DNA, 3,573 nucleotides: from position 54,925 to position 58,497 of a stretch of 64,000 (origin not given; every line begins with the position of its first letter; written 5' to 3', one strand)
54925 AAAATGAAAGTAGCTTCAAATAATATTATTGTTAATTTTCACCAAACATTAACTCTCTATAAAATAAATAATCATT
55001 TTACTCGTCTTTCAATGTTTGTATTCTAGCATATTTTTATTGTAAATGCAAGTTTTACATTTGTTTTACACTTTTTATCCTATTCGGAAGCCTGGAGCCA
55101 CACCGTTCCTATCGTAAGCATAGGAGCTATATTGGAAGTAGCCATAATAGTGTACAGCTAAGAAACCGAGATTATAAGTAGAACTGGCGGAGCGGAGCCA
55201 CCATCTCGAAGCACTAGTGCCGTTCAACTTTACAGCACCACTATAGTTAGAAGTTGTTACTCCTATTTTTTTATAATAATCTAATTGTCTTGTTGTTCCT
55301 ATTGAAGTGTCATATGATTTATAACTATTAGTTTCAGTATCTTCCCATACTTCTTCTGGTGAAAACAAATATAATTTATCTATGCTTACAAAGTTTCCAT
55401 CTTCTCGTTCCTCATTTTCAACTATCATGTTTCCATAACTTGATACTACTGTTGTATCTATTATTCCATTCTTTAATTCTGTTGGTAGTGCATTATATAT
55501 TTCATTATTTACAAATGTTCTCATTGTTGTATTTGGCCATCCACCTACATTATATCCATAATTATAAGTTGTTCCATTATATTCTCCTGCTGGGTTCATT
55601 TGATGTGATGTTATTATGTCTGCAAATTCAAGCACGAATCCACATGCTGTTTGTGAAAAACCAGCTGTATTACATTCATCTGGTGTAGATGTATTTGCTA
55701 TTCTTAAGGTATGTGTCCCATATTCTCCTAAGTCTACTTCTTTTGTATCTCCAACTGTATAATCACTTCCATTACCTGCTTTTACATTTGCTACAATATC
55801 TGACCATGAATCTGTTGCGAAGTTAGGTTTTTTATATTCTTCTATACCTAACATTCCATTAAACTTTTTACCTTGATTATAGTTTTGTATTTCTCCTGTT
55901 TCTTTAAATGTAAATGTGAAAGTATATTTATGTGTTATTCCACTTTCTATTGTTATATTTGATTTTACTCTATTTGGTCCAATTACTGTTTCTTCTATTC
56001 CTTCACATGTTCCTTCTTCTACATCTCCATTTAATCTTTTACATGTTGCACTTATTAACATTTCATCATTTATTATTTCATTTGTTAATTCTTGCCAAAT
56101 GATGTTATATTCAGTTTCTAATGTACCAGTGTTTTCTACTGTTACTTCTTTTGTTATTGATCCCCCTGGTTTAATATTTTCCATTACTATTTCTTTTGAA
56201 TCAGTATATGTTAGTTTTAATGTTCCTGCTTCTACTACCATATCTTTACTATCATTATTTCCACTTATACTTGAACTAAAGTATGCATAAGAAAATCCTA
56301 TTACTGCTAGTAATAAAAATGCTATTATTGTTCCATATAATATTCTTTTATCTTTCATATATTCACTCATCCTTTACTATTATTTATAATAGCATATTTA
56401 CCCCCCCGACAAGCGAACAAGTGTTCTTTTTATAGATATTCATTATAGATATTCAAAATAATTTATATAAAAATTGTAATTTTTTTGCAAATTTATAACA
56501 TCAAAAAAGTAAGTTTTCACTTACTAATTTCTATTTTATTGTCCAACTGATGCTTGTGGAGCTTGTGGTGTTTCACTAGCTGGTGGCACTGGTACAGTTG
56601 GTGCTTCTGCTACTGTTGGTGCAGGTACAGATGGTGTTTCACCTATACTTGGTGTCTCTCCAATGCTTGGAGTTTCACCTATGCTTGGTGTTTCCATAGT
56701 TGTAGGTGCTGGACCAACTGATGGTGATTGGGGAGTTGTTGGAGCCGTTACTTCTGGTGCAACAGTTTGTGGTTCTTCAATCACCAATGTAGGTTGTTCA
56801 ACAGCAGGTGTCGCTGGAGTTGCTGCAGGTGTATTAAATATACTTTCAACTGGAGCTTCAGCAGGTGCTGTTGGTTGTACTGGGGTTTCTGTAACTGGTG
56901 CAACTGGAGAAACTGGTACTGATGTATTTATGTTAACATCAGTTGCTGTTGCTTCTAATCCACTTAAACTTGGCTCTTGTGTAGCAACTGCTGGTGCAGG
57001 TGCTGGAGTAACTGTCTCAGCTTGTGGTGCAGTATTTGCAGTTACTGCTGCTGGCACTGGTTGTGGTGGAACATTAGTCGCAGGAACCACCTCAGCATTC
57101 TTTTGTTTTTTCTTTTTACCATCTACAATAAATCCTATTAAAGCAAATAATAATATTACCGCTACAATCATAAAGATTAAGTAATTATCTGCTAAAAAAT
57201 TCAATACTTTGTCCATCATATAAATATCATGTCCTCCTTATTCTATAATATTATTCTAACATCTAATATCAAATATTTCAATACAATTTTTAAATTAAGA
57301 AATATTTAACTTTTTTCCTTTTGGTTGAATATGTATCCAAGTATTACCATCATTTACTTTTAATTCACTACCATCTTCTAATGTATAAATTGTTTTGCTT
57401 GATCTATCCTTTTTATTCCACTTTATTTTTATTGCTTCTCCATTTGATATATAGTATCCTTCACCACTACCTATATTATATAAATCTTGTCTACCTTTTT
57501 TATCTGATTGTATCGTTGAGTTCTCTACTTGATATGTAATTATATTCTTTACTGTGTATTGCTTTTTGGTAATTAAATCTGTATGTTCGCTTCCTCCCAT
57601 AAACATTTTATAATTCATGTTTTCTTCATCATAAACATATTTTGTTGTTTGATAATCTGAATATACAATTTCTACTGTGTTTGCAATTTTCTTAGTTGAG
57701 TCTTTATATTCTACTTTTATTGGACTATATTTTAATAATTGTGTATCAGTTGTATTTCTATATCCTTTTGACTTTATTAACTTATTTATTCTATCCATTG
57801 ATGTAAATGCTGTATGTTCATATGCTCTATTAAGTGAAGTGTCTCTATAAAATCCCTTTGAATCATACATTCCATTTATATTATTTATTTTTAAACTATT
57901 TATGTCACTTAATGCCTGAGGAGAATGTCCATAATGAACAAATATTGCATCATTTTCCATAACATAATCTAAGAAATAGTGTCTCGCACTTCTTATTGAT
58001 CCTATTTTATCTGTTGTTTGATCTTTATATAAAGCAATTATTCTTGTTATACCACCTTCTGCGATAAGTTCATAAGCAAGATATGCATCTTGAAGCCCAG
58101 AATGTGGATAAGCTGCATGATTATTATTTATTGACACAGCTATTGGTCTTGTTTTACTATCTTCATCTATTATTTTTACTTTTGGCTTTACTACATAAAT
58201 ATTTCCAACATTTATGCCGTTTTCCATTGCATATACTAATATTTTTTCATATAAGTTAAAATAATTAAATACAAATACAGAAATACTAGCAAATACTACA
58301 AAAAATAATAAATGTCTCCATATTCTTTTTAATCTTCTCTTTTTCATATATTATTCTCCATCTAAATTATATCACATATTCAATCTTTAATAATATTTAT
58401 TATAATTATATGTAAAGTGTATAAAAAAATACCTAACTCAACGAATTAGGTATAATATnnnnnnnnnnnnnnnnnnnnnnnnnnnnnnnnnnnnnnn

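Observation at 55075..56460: TasA/camelysin-like secreted protein behind a promoter combining a perfect Cheo (LexA-type) box, a G7 homopolymer and a 13-bp tandem repeat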

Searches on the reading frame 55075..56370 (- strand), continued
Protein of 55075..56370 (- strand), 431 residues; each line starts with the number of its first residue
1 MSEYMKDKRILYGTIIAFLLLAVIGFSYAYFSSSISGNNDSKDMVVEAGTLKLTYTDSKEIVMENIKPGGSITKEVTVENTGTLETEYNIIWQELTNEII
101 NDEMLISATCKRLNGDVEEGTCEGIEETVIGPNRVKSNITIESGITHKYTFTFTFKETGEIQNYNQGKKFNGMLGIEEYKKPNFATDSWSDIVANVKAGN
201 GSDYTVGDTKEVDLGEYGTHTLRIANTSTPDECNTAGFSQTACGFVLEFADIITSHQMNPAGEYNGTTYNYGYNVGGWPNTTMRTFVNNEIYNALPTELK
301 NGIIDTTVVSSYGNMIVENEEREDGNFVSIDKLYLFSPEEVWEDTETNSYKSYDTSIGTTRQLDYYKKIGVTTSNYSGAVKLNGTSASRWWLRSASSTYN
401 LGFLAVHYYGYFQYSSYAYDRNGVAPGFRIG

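Call 69: search_solved_structures(query=A1, max_evalue=1)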
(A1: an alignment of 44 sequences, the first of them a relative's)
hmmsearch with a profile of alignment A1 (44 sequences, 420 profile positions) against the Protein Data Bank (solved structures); distinct sequences matched with E-value up to 1: 2.
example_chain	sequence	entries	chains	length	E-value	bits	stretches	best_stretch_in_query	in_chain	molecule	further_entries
5of1_A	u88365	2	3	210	0.0044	19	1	36-83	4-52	Spore coat-associated protein N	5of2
8aur_A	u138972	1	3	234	0.0046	18.9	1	36-83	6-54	Major biofilm matrix component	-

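Call 70: find_homologous_proteins(query=L041:6001-7050:+, max_evalue=1e-40)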
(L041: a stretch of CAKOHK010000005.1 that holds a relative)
Query L041:6001-7050:+ (350 aa): 159 proteins with E <= 1e-40 among 2079 candidates; the best 120 are listed.
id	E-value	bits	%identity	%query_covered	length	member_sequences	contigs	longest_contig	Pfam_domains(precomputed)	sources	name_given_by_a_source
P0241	1.2e-207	707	91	100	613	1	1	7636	PF03382.21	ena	-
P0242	4.9e-205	698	91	100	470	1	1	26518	PF03382.21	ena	-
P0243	2.8e-198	676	88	100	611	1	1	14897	PF03382.21,PF13620.13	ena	-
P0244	3.7e-197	672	88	100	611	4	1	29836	PF03382.21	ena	-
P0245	2.4e-196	670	87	100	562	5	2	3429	PF03382.21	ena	-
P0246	9.4e-195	664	87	100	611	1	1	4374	PF03382.21,PF12389.14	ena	-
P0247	2.8e-194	663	87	100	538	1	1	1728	PF03382.21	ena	-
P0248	3.3e-193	659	85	100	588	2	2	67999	PF03382.21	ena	-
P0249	4.0e-192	656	86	100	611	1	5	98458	PF03382.21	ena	-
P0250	4.5e-191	652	85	100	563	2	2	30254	PF03382.21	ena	-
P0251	8.0e-191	651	85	100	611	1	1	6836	PF03382.21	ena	-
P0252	3.9e-189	646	85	100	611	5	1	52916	PF03382.21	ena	-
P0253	6.8e-183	625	79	100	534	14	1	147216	PF03382.21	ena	-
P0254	1.5e-166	572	74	100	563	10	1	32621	PF03382.21,PF13620.13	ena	-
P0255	1.6e-163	562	72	100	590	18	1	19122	PF03382.21,PF13620.13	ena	-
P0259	1.4e-135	470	89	68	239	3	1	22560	PF12389.14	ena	-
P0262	1.6e-111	391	91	55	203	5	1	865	PF12389.14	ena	-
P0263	2.5e-101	357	58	85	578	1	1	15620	PF12389.14,PF13620.13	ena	-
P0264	3.4e-101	357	57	85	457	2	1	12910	PF12389.14,PF13620.13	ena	-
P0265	4.1e-101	357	57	85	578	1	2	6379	PF12389.14,PF13620.13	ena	-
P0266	4.1e-101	357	57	85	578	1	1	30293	PF12389.14,PF13620.13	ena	-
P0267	7.5e-101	356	57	85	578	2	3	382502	PF12389.14,PF13620.13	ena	-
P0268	8.7e-101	355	57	85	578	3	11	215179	PF12389.14,PF13620.13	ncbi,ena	-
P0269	4.8e-100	353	56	85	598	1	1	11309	PF12389.14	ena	-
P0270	6.0e-100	353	57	85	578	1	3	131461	PF12389.14,PF13620.13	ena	-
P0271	6.5e-100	353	57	85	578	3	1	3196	PF12389.14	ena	-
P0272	8.3e-100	352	56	85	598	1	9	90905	PF12389.14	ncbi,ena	-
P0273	8.3e-100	352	56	85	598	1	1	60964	PF12389.14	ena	-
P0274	8.3e-100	352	56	85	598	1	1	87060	PF12389.14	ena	-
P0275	8.3e-100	352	56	85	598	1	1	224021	PF12389.14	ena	-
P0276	9.9e-100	352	56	85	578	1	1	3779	PF12389.14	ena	-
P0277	1.0e-99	352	56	85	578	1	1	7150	PF12389.14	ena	-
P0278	1.7e-99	351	57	85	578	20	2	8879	PF12389.14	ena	-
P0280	3.7e-99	350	56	85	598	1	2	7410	PF12389.14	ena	-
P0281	4.1e-99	350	56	85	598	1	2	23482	PF12389.14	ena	-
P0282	5.6e-99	350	56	85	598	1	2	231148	PF12389.14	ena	-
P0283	6.4e-99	349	56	85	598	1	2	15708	PF12389.14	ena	-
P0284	1.1e-98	349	56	85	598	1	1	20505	PF12389.14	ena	-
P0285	1.1e-98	349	56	85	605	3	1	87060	PF12389.14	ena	-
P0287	3.2e-98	347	55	85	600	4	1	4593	PF12389.14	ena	-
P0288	3.4e-98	347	55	85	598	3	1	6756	PF12389.14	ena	-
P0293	7.4e-94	333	81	53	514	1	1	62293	PF12389.14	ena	-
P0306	7.4e-92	326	79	53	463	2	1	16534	PF12389.14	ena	-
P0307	7.6e-92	326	80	53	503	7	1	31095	PF12389.14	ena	-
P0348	4.7e-87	310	75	53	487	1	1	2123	PF12389.14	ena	-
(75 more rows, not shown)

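Call 71: find_encoding_contigs(protein=P0249, flank=1500, max_places=10)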
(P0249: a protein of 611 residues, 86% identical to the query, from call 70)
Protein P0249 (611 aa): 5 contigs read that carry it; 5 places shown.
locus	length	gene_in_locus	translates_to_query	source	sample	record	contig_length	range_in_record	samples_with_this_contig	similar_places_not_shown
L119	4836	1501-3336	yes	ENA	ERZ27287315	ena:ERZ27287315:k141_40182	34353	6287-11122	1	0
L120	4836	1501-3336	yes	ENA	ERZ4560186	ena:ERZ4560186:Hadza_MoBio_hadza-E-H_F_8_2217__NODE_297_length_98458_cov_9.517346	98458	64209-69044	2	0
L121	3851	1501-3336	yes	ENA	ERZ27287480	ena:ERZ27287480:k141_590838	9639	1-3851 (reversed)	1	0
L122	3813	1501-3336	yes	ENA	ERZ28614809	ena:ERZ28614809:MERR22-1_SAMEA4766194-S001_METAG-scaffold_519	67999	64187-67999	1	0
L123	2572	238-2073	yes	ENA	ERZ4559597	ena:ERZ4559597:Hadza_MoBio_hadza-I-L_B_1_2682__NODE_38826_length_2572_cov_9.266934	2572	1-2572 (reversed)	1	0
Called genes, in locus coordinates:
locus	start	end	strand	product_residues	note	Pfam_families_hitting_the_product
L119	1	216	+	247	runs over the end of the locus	PF07963:N_methyl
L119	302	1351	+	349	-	PF01368:DHH, PF02272:DHHA1 (weak)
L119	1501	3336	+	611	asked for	PF03382:DUF285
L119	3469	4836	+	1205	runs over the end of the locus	PF12389:Peptidase_M73, PF09479:Flg_new (weak), PF18998:Flg_new_2 (weak), PF09479:Flg_new (weak), PF18998:Flg_new_2 (weak), PF09479:Flg_new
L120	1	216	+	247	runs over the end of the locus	PF07963:N_methyl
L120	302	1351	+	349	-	PF01368:DHH, PF02272:DHHA1 (weak)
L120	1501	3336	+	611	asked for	PF03382:DUF285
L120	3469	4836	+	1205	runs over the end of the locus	PF12389:Peptidase_M73, PF09479:Flg_new (weak), PF18998:Flg_new_2 (weak), PF09479:Flg_new (weak), PF18998:Flg_new_2 (weak), PF09479:Flg_new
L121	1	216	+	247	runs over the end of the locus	PF07963:N_methyl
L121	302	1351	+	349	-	PF01368:DHH, PF02272:DHHA1 (weak)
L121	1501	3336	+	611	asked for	PF03382:DUF285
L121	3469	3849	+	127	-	?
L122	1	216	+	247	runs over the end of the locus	PF07963:N_methyl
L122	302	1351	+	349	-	PF01368:DHH, PF02272:DHHA1 (weak)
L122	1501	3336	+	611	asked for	PF03382:DUF285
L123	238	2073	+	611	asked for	PF03382:DUF285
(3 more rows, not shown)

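Call 72: find_encoding_contigs(protein=P0241, flank=1500, max_places=10)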
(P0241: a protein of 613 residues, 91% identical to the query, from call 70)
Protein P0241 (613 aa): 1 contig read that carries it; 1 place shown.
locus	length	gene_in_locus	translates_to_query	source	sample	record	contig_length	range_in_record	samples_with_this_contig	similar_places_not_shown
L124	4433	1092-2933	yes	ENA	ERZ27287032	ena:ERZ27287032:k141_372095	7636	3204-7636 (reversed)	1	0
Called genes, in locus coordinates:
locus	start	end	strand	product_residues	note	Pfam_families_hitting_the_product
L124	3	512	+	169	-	?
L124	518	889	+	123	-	-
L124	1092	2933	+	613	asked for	PF03382:DUF285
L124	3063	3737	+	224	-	PF00293:NUDIX, PF19368:WHD_AraR (faint), PF21906:WHD_NrtR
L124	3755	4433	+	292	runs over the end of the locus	PF05257:CHAP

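Call 73: find_encoding_contigs(protein=P0244, flank=1500, max_places=10)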
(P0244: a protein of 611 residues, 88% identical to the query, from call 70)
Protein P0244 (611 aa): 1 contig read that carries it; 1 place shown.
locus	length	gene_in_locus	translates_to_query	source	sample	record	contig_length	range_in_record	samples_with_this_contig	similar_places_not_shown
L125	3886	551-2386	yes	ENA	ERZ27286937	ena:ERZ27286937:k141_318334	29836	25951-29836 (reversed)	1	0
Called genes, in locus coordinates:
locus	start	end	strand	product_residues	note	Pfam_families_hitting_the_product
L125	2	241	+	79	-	?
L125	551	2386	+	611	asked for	PF03382:DUF285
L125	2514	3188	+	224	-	PF00293:NUDIX, PF19368:WHD_AraR (weak), PF21906:WHD_NrtR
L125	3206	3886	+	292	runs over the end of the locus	PF05257:CHAP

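Call 75: fold_search(model_id=the predicted structure, library=pdb)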
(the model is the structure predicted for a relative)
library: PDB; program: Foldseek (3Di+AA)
matches with E <= 10: 1770; with E <= 0.001: 12
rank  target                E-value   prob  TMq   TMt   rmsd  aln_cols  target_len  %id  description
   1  8aur_A                6.6e-05  1.00  0.21  0.35  11.9       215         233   15  Cryo-EM structure of a TasA fibre (released 2022-11-30)
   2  2zai_D                2.5e-04  0.85  0.11  0.11  17.8       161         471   14  Crystal structure of the soluble domain of STT3 from P. furiosus (released 2007-12-11)
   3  7fe0_A                2.8e-04  0.96  0.12  0.23  11.3       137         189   12  AvmM Catalyzes Macrocyclization in Alchivemycin A Biosynthesis (released 2021-09-01)
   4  5xxz_A                3.1e-04  0.72  0.12  0.04  21.5       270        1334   11  Crystal structure of a serine protease from Streptococcus species (released 2018-08-08)
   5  7fe5_A                3.7e-04  0.98  0.13  0.24  11.4       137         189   12  AvmM Catalyzes Macrocyclization in Alchivemycin A Biosynthesis (released 2021-09-01)
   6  5l7u_A                4.7e-04  0.98  0.16  0.13  16.2       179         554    9  Crystal structure of BvGH123 with bound GalNAc (released 2017-03-22)
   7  3vu1_B                4.7e-04  0.41  0.10  0.09  20.6       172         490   11  Crystal structure of the C-terminal globular domain of oligosaccharyltransferase (PhAglB-L, O74088_PYRHO) from Pyrococ (released 2013-01-23)
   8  5l7u_B                7.1e-04  0.94  0.15  0.12  17.2       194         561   10  Crystal structure of BvGH123 with bound GalNAc (released 2017-03-22)
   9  5fqe_A                7.5e-04  0.97  0.15  0.11  16.9       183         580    9  The details of glycolipid glycan hydrolysis by the structural analysis of a family 123 glycoside hydrolase from Clostr (released 2016-03-30)
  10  2zai_B                8.0e-04  0.69  0.10  0.10  17.7       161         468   12  Crystal structure of the soluble domain of STT3 from P. furiosus (released 2007-12-11)
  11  2zag_D                8.4e-04  0.60  0.10  0.09  19.6       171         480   12  Crystal structure of the SeMet-substituted soluble domain of STT3 from P. furiosus (released 2007-12-11)
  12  3vu1_A                8.4e-04  0.57  0.10  0.09  20.7       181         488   12  Crystal structure of the C-terminal globular domain of oligosaccharyltransferase (PhAglB-L, O74088_PYRHO) from Pyrococ (released 2013-01-23)
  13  2xom_A                1.0e-03  0.96  0.16  0.36   8.9       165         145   13  Atomic resolution structure of TmCBM61 in complex with beta-1,4- galactotriose (released 2010-09-08)
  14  5fqe_B                1.0e-03  0.96  0.15  0.11  16.7       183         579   10  The details of glycolipid glycan hydrolysis by the structural analysis of a family 123 glycoside hydrolase from Clostr (released 2016-03-30)
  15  2zai_C                1.2e-03  0.66  0.11  0.10  20.6       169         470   11  Crystal structure of the soluble domain of STT3 from P. furiosus (released 2007-12-11)
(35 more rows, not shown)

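Call 87: find_related_loci(query=A1, collection=viral_contigs, flank=8000)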
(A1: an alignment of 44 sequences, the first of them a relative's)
Query A1 (427 aa) in viral_contigs; peptide patterns used: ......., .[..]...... (x = any residue, [..] = any of these).
37 stretches matched a pattern, but none encodes a relative of the query by tblastn (E <= 1e-3).

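Call 94: list_cluster_members(proteins=[P0001, P0002])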
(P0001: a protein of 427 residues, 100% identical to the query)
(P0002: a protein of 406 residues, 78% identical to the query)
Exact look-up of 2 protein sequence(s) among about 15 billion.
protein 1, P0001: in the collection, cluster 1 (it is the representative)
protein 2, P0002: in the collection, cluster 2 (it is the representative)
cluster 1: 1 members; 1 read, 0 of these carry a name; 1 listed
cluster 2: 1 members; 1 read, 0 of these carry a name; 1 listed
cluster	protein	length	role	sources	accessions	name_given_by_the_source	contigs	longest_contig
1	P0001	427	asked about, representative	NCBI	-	-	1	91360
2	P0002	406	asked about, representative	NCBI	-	-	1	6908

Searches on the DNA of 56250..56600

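Call 90: search_rna_families(source=window, start=56250, end=56600, threshold=evalue, max_evalue=1)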
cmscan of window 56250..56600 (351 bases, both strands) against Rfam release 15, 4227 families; matches with E-value up to 1: 0.
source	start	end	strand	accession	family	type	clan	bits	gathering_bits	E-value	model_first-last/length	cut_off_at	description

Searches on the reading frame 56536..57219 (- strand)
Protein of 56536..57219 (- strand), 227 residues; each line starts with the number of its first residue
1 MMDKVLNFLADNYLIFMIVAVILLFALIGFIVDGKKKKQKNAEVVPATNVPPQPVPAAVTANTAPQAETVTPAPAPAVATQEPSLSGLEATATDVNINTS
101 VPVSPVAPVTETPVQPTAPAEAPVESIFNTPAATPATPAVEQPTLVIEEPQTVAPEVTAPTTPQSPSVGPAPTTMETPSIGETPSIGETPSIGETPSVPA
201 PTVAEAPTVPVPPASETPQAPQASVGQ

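Call 6: search_protein_families(library=pfam, proteins=[window:56536-57219:-], max_evalue=0.01)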
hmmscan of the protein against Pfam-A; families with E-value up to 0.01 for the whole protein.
window:56536-57219:- (227 aa): 0 families

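Call 7: search_protein_families(library=ncbifam, proteins=[window:56536-57219:-], max_evalue=0.01)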
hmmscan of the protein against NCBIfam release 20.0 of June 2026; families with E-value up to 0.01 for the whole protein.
window:56536-57219:- (227 aa): 2 families
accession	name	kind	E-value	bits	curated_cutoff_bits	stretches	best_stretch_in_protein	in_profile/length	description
NF038218.1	IcmG_DotF_IVB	equivalog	0.00046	19.9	200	1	15-82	55-119/266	type IVB secretion system protein IcmG/DotF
TIGR03593.1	yidC_nterm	equivalog_domain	0.0005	19.8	58.25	1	12-100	3-81/363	membrane protein insertase YidC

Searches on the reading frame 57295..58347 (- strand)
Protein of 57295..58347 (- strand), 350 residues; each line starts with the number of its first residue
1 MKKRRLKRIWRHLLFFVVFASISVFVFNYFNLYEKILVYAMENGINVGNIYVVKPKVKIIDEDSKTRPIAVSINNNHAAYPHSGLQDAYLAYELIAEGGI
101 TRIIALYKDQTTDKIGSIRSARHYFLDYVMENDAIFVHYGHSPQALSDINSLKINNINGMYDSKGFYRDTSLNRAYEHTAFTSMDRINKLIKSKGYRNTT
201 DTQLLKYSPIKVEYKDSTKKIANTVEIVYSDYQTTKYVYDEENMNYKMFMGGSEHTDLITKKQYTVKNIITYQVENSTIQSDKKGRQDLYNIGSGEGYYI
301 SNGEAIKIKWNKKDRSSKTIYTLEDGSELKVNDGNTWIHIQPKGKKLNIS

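Call 6: search_protein_families(library=pfam, proteins=[window:57295-58347:-], max_evalue=0.01)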
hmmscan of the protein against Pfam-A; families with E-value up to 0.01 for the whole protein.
window:57295-58347:- (350 aa): 2 families
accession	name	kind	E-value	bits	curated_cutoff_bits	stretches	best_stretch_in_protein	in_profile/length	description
PF11258.13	DUF3048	-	3.1e-42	144.6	25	1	61-197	8-148/148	Protein of unknown function (DUF3048) N-terminal domain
PF17479.7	DUF3048_C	-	4.7e-27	95.1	25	1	225-338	1-114/114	Protein of unknown function (DUF3048) C-terminal domain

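Call 7: search_protein_families(library=ncbifam, proteins=[window:57295-58347:-], max_evalue=0.01)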
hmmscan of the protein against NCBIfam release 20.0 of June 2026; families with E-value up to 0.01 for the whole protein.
window:57295-58347:- (350 aa): 0 families
